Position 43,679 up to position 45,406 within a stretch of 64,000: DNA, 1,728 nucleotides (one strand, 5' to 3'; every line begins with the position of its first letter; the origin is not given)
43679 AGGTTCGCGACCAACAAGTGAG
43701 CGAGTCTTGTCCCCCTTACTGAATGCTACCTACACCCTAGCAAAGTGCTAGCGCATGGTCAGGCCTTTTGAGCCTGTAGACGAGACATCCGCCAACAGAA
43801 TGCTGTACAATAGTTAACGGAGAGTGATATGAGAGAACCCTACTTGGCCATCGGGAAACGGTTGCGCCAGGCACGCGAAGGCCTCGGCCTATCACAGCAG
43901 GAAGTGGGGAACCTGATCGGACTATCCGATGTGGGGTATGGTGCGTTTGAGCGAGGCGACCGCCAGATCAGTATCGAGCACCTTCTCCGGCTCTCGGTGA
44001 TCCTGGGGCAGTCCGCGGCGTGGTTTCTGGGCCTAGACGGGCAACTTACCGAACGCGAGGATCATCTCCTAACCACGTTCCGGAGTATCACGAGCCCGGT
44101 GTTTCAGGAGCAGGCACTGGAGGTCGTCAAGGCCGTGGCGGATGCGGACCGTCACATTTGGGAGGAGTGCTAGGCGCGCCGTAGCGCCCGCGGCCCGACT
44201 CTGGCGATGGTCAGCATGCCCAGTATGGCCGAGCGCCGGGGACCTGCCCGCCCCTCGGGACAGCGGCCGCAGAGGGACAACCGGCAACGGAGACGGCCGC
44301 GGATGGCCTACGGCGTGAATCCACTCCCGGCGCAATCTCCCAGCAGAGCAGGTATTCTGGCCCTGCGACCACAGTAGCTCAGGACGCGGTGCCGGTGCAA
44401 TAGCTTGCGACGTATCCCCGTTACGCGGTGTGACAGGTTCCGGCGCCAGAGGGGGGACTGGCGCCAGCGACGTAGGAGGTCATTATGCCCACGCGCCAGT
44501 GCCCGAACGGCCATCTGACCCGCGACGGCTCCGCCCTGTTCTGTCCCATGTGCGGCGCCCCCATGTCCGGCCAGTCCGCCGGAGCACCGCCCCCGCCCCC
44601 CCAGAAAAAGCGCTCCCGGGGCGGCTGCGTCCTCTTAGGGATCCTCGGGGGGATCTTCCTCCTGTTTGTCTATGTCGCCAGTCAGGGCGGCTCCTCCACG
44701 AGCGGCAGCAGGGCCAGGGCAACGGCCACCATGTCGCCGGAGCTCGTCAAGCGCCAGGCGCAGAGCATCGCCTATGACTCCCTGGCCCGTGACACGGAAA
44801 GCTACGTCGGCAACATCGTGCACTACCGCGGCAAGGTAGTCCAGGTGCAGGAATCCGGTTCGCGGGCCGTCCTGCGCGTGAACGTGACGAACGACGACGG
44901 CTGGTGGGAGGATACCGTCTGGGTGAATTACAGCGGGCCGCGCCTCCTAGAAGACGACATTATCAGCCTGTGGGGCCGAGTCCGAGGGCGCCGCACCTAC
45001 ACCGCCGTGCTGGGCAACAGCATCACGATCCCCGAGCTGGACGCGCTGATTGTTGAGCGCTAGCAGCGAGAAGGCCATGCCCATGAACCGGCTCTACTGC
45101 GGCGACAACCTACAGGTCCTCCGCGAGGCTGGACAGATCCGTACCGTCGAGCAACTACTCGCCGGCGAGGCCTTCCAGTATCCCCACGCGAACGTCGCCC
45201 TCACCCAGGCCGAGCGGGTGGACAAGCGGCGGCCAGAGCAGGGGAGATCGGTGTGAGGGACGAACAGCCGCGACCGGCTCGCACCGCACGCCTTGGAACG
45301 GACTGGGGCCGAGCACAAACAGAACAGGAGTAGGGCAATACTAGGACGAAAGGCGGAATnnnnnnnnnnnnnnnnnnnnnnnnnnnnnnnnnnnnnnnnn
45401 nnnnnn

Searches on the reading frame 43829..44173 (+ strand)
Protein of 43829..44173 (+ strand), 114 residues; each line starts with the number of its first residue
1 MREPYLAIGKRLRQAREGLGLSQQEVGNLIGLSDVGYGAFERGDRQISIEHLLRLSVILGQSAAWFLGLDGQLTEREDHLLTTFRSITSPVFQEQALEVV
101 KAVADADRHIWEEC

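Call 3: search_protein_families(library=pfam, proteins=[window:43829-44173:+], max_evalue=1)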
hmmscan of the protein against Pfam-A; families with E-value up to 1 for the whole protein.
window:43829-44173:+ (114 aa): 7 families
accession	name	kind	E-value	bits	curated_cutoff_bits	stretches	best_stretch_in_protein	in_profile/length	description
PF01381.28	HTH_3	-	2.2e-11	44.1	23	1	12-66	1-55/55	Helix-turn-helix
PF13560.12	HTH_31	-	1.8e-08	35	27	1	8-62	2-57/64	Helix-turn-helix domain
PF12844.13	HTH_19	-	3.1e-07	30.6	30.2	1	9-67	1-59/64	Helix-turn-helix domain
PF13744.12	HTH_37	-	0.033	14.4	27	1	9-61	20-73/80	Helix-turn-helix domain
PF13413.12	HTH_25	-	0.037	14.3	24.6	1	11-33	1-23/62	Helix-turn-helix domain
PF15731.11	MqsA_antitoxin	-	0.22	12.1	30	1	10-50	72-112/131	Antitoxin component of bacterial toxin-antitoxin system, MqsA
PF09030.15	Creb_binding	-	0.31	12.1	26.6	1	79-102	65-88/110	Creb binding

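Call 4: search_protein_families(library=padloc, proteins=[window:43829-44173:+], max_evalue=1)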
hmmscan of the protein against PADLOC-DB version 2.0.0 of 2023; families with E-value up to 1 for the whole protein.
window:43829-44173:+ (114 aa): 17 families
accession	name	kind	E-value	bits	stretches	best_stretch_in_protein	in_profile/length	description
PDLC03952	RmrA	-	2.6e-09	34.4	1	8-89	23-102/395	-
PDLC03951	RmrA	-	8.5e-08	29.5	1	9-89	10-86/400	-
PDLC03665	Control_protein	-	1.9e-07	29.3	1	7-62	8-64/77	control protein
PDLC03664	Control_protein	-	3.8e-07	28.5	1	8-59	14-65/74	control protein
PDLC04142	capH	-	9.5e-07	27.8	1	7-72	6-71/103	capH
PDLC03947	RmrA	-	2e-06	24.9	1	8-99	12-100/383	-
PDLC03954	RmrA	-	5.6e-05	20.2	1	9-86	12-86/380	-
PDLC02926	HTH_VI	-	0.00013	20.2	1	8-60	2-54/92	-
PDLC03949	RmrA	-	0.00025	18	1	10-89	5-81/363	-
PDLC03944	RmrA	-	0.00084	16.5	1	9-89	8-85/384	-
PDLC03948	RmrA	-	0.00088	16.3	1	9-89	10-88/397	-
PDLC03946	RmrA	-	0.0036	14.1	1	10-90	5-82/357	-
PDLC03953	RmrA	-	0.0049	14.1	1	8-66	6-64/373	-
PDLC03666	Control_protein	-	0.0064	14.9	1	9-59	8-58/77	control protein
PDLC04775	PDC-M69A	-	0.0065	15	1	2-103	2-100/113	-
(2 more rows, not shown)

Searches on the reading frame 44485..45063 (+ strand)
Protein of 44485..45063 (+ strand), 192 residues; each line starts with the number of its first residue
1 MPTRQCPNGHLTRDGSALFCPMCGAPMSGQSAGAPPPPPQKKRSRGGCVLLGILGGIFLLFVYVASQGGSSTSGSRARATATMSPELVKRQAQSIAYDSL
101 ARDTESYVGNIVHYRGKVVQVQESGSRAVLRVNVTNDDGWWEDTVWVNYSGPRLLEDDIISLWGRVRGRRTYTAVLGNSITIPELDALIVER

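Call 3: search_protein_families(library=pfam, proteins=[window:44485-45063:+], max_evalue=1)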
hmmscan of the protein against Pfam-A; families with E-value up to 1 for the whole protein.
window:44485-45063:+ (192 aa): 5 families
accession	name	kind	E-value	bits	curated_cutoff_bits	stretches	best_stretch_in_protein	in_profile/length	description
PF03843.18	Slp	-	0.018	14.9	22.5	1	81-132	5-56/153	Outer membrane lipoprotein Slp family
PF13240.11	Zn_Ribbon_1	-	0.096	13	25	1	16-26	12-22/23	zinc-ribbon domain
PF13408.12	Zn_ribbon_recom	-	0.16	12.8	25.3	1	18-33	6-21/58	Recombinase zinc beta ribbon domain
PF07699.19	Ephrin_rec_like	-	0.32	11.3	23.1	1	5-34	13-42/48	Tyrosine-protein kinase ephrin type A/B receptor-like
PF09297.16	Zn_ribbon_NUD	-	0.66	10.2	24.8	1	17-28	3-14/32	NADH pyrophosphatase zinc ribbon domain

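Call 4: search_protein_families(library=padloc, proteins=[window:44485-45063:+], max_evalue=1)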
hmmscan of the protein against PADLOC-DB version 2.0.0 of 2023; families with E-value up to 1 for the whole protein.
window:44485-45063:+ (192 aa): 0 families

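Call 5: search_protein_families(library=ncbifam, proteins=[window:44485-45063:+], max_evalue=1)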
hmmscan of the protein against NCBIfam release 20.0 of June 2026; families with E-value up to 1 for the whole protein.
window:44485-45063:+ (192 aa): 0 families

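Call 6: search_protein_families(library=phrogs, proteins=[window:44485-45063:+], max_evalue=1)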
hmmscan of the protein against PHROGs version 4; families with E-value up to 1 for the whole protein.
window:44485-45063:+ (192 aa): 6 families
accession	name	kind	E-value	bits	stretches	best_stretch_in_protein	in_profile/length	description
phrog_26308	-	unknown function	1.5e-14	55.1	1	66-185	203-322/339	-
phrog_5319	-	other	3.9e-13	50.1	1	93-187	114-210/225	outer membrane protein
phrog_26645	-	unknown function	4.1e-10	40.3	1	86-188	203-308/312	-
phrog_6586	-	unknown function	0.0068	17.3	1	5-81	5-91/129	-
phrog_10292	-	unknown function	0.033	15.2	1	6-57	6-49/136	-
phrog_1494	-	unknown function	0.67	10.1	1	15-30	197-212/226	-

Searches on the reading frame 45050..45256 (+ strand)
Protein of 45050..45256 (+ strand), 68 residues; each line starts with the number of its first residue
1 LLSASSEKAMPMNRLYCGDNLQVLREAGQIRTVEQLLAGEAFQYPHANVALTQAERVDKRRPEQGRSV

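Call 3: search_protein_families(library=pfam, proteins=[window:45050-45256:+], max_evalue=1)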
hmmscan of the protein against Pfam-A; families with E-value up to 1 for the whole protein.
window:45050-45256:+ (68 aa): 0 families

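Call 4: search_protein_families(library=padloc, proteins=[window:45050-45256:+], max_evalue=1)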
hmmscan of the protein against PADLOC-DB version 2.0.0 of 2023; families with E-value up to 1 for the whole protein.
window:45050-45256:+ (68 aa): 0 families

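Call 5: search_protein_families(library=ncbifam, proteins=[window:45050-45256:+], max_evalue=1)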
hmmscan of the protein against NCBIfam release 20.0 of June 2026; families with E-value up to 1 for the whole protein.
window:45050-45256:+ (68 aa): 0 families

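Call 6: search_protein_families(library=phrogs, proteins=[window:45050-45256:+], max_evalue=1)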
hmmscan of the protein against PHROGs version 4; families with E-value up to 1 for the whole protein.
window:45050-45256:+ (68 aa): 1 family
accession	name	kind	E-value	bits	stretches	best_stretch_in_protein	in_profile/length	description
phrog_67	-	other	0.33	10.9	1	9-26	120-137/743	DNA methyltransferase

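Call 36: search_dna_similar(query=window:45050-45256:+, collection=plasmids, mode=protein, max_evalue=0.01, max_rows=10)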
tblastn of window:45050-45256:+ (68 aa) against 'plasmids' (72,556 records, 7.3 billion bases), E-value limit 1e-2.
No match.
